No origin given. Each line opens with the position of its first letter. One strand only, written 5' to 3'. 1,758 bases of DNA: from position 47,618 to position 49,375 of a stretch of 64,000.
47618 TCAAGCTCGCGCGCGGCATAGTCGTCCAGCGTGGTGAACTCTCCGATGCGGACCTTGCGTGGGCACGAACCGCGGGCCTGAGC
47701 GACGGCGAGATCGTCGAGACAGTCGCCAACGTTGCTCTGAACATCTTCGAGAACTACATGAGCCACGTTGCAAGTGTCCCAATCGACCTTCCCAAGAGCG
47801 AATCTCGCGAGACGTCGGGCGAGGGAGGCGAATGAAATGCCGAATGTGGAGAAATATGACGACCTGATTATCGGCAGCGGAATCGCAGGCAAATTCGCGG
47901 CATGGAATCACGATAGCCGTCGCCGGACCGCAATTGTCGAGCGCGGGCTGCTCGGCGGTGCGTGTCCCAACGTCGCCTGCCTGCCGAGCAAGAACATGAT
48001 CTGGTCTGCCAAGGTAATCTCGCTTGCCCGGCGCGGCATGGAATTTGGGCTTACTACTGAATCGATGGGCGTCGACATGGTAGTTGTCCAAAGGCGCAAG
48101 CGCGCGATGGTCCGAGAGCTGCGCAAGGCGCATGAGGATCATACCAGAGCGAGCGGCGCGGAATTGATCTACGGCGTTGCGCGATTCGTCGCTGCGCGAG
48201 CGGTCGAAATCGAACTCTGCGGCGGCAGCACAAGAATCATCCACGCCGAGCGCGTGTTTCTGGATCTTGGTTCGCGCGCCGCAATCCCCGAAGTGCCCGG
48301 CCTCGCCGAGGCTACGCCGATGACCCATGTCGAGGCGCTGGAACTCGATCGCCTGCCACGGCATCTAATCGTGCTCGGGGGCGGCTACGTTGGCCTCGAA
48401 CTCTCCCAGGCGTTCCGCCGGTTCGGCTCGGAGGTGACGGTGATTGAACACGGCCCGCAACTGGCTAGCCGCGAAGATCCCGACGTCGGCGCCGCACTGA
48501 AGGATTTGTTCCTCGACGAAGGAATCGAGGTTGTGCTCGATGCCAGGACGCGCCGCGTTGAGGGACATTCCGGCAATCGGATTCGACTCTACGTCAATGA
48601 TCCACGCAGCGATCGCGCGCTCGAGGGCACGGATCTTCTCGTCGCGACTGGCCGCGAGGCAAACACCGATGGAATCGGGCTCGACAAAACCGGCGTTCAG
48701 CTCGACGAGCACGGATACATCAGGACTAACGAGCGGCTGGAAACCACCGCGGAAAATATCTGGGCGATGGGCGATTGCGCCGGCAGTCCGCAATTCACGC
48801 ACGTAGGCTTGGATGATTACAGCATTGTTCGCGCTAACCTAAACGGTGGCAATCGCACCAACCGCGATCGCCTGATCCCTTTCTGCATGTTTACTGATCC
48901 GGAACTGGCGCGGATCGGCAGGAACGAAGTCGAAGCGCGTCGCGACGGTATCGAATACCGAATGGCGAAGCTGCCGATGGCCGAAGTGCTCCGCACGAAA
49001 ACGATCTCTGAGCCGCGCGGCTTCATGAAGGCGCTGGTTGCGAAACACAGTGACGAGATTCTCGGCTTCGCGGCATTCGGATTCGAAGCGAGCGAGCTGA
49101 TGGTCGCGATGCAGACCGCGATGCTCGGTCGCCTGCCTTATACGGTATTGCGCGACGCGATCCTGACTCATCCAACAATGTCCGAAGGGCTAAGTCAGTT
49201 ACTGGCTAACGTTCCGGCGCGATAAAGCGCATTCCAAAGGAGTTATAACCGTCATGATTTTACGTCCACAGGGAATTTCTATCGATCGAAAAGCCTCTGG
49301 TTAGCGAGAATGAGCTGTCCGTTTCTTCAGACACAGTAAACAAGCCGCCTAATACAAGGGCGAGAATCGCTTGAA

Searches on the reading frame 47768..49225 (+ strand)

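Call 35: search_protein_families(library=ncbifam, proteins=[window:47768-49225:+], max_evalue=1e-25)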
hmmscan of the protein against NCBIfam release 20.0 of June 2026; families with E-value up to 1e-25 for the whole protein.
window:47768-49225:+ (485 aa): 24 families
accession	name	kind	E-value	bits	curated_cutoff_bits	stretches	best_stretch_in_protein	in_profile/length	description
NF004992.0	PRK06370.1-4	equivalog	1.9e-126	422.2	629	1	28-481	3-454/459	FAD-containing oxidoreductase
NF004990.0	PRK06370.1-1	equivalog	6.1e-109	364.7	842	1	28-482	3-455/459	FAD-containing oxidoreductase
NF040477.1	chlor_oxi_RclA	equivalog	1e-101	340.8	740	1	28-482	2-440/441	reactive chlorine resistance oxidoreductase RclA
TIGR02053.1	MerA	equivalog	4.7e-100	335.8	454.45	1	30-475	1-446/465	mercury(II) reductase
TIGR01350.1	lipoamide_DH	equivalog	2.7e-92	309.9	408.8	1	30-477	2-449/461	dihydrolipoyl dehydrogenase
NF004991.0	PRK06370.1-3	subfamily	4.1e-89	299.4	620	1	27-477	33-482/509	FAD-containing oxidoreductase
NF004946.0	PRK06292.2-4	subfamily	6.7e-87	292.3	634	1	28-476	2-464/487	dihydrolipoyl dehydrogenase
NF041853.1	hythiocyan_redase_MerA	equivalog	1.7e-86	290.8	650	1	28-479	2-438/440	hypothiocyanous acid reductase MerA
NF010311.1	PRK13748.1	subfamily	2.7e-86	290.6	600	1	25-476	93-542/560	mercury(II) reductase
NF005572.0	PRK07251.1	equivalog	1.9e-80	270.7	537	1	28-479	2-436/438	FAD-containing oxidoreductase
NF004947.0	PRK06292.2-5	equivalog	3.1e-77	260.4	592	1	28-477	2-453/474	dihydrolipoyl dehydrogenase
NF005884.0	PRK07846.1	equivalog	2e-69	234.4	501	1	28-474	2-443/454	mycothione reductase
NF003585.0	PRK05249.1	equivalog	2.5e-68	230.8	465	1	27-474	4-449/464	Si-specific NAD(P)(+) transhydrogenase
NF004776.0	PRK06116.1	equivalog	2.8e-67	227.7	480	1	28-475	3-446/450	glutathione-disulfide reductase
NF004944.0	PRK06292.2-2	equivalog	2.2e-63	214.5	619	1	29-473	3-443/460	dihydrolipoyl dehydrogenase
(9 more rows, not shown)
